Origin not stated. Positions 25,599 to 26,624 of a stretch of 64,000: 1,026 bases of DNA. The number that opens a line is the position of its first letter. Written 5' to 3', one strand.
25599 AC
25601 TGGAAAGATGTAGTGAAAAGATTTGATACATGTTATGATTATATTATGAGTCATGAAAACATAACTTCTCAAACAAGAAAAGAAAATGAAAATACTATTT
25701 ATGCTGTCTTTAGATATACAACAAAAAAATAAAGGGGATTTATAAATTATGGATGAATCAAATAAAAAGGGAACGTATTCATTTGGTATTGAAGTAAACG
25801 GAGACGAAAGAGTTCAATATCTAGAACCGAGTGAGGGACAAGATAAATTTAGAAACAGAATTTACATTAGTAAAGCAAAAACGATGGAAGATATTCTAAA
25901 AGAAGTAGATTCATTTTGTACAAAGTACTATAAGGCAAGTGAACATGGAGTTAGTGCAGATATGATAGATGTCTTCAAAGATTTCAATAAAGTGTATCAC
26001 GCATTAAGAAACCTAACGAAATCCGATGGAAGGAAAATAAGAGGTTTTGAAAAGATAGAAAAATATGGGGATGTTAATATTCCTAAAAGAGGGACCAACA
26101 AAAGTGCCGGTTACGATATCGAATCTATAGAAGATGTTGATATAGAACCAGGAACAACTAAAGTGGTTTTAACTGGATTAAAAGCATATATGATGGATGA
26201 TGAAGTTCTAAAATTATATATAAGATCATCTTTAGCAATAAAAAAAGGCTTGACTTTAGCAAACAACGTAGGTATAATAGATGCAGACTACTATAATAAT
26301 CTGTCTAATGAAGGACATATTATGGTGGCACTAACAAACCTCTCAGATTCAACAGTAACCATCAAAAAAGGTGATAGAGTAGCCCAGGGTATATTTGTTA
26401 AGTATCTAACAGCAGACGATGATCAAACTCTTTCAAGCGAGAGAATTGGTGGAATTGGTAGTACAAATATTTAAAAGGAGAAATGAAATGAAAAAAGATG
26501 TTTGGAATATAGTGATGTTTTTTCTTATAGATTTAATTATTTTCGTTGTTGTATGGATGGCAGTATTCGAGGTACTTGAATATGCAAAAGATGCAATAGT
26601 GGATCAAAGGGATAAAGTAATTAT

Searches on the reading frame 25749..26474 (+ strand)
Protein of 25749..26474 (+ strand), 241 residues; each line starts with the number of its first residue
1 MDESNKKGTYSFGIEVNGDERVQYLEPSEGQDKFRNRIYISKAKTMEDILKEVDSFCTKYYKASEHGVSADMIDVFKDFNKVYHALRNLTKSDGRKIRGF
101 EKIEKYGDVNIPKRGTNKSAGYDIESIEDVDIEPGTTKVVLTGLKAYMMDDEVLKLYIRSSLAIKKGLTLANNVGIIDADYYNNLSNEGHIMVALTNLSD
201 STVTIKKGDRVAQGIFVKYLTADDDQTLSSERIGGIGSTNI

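Call 25: search_protein_families(library=phrogs, proteins=[window:25749-26474:+], max_evalue=0.001)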
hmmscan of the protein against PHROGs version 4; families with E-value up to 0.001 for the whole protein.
window:25749-26474:+ (241 aa): 1 family
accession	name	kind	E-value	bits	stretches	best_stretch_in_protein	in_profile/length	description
phrog_135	-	DNA, RNA and nucleotide metabolism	2.7e-46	160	1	45-239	122-289/463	dUTPase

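Call 76: search_protein_families(library=pfam, proteins=[window:25749-26474:+], max_evalue=0.01)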
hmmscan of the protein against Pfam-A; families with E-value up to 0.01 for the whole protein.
window:25749-26474:+ (241 aa): 1 family
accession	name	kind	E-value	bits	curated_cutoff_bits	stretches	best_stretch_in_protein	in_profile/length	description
PF00692.24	dUTPase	-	2.2e-20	73.2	22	1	109-228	3-115/129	dUTPase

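Call 88: search_dna_similar(query=window:25749-26474:+, collection=phages, mode=protein, max_rows=12, max_evalue=0.001)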
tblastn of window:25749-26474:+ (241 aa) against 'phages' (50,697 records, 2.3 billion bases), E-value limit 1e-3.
Records with a match: 1114; places in all: 1128; records where one place covers at least 80% of the query: 6.
Best place of each record, by identity: <60% 1114.
By first word of the organism name: Vibrio 131; Pseudomonas 109; Klebsiella 101; Escherichia 93; Lactococcus 84; Erwinia 70; Campylobacter 54; Aeromonas 44; Bacteriophage 37; Bacteroides 32; and 64 more.
By host as written in the record: - 186; Erwinia amylovora 58; Escherichia coli 47; Klebsiella pneumoniae 47; Pseudomonas aeruginosa 37; Lactococcus lactis 28; Bacteroides intestinalis DSM 108646 24; Campylobacter jejuni 18; and 296 more.
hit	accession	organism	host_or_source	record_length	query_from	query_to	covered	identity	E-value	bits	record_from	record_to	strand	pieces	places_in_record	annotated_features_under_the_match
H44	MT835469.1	Bacteriophage sp.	human fecal samples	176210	33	240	86%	39.0%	3e-27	115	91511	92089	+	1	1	record has no annotation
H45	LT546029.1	Enterococcus phage VFW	-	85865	98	240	57%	57.2%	2e-25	156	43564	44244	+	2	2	Deoxyuridine 5'-triphosphate nucleotidohydrolase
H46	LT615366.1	Enterococcus phage VPE25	-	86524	98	240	57%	57.2%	2e-25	156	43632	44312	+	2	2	Deoxyuridine 5'-triphosphate nucleotidohydrolase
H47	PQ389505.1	Enterococcus phage vB_EfKM29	Enterococcus faecium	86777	98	240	57%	57.2%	3e-25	156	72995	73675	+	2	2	deoxyuridine 5'-triphosphate nucleotidohydrolase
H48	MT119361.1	Enterococcus phage vipetofem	Enterococcus faecalis ATCC 700802 / V583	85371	98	240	57%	57.2%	3e-25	156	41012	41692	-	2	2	hypothetical protein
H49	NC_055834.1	Enterococcus phage vipetofem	Enterococcus faecalis ATCC 700802 / V583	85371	98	240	57%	57.2%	3e-25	156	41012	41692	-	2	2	hypothetical protein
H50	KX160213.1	Lactococcus phage 98102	Lactococcus lactis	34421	77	240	68%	47.3%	2e-32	129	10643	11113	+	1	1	dUTPase | HNH endonuclease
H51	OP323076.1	Lactococcus phage D4840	Lactococcus cremoris DGCC6073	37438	77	240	68%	47.3%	3e-32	129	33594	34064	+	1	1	deoxyuridine 5'-triphosphate nucleotidohydrolase | NUMOD4 motif protein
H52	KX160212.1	Lactococcus phage 98101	Lactococcus lactis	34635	77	239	68%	47.6%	2e-32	129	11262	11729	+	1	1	dUTPase | HNH endonuclease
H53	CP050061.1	Lactococcus phage Bacchus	Lactococcus garvieae strain Bacchus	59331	88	239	63%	51.0%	2e-33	132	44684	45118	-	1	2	record has no annotation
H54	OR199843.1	Lactococcus phage P335ev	Lactococcus sp.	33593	73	240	70%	45.9%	5e-23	131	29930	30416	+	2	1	record has no annotation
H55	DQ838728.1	Lactococcus phage P335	Lactococcus lactis F7/2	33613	73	240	70%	45.9%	4e-31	126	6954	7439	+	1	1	putative dUTPase | unknown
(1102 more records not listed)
